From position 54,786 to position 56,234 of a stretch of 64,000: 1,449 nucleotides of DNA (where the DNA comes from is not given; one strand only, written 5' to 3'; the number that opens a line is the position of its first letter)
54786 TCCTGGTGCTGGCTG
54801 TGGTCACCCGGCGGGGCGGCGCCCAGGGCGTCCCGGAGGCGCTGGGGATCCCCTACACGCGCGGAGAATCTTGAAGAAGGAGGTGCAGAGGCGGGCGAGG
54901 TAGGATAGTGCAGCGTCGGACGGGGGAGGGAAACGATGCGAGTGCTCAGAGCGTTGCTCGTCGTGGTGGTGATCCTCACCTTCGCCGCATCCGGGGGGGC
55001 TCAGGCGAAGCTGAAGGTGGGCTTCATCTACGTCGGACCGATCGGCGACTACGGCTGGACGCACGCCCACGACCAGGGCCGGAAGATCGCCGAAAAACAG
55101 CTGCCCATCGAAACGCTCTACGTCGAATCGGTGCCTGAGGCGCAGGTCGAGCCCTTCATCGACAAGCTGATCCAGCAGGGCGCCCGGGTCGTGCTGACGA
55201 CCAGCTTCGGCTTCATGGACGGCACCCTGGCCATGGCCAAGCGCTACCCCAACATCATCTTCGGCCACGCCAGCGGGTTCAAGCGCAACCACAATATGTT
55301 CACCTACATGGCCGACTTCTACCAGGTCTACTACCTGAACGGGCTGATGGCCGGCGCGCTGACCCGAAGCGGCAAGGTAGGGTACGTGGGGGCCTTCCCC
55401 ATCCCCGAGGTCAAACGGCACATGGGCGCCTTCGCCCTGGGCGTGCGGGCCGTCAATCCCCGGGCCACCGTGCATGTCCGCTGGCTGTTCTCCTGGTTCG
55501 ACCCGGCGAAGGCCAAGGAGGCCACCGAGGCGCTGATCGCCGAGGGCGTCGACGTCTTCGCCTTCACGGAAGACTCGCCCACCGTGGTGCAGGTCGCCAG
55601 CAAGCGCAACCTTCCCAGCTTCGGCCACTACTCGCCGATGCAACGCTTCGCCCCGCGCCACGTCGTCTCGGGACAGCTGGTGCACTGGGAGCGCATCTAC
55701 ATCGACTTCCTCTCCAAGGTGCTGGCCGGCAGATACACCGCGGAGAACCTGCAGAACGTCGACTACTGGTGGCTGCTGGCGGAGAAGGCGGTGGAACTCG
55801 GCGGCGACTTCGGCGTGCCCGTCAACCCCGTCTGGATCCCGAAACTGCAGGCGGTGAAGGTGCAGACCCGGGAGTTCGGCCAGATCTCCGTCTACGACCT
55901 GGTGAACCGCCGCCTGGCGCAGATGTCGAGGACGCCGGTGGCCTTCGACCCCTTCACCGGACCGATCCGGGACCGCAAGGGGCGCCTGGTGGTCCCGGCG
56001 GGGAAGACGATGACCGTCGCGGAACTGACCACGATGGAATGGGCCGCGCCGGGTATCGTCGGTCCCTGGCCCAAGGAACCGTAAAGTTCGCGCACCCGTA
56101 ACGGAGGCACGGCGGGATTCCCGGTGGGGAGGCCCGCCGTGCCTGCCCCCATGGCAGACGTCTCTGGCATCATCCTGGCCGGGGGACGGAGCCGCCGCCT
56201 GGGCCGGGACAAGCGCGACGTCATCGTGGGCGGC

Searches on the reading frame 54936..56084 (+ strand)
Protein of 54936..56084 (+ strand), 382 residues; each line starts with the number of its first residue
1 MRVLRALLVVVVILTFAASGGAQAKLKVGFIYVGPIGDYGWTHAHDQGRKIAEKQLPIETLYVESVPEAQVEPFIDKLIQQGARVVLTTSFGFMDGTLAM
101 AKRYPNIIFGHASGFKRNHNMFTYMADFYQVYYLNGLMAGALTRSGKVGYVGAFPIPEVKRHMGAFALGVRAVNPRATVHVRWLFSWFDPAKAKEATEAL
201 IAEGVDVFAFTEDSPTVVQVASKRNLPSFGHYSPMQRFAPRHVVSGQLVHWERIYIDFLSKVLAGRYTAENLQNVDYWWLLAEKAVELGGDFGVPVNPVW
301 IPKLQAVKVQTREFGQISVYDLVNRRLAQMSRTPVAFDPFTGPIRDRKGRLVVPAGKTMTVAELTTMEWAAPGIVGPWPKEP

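Call 70: search_protein_families(library=pfam, proteins=[window:54936-56084:+], max_evalue=0.00001)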
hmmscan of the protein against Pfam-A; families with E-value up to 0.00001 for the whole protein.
window:54936-56084:+ (382 aa): 1 family
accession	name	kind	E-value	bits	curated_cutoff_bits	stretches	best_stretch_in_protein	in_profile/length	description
PF02608.20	Bmp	-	3.4e-43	148.2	24.1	1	26-288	2-268/301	ABC transporter substrate-binding protein PnrA-like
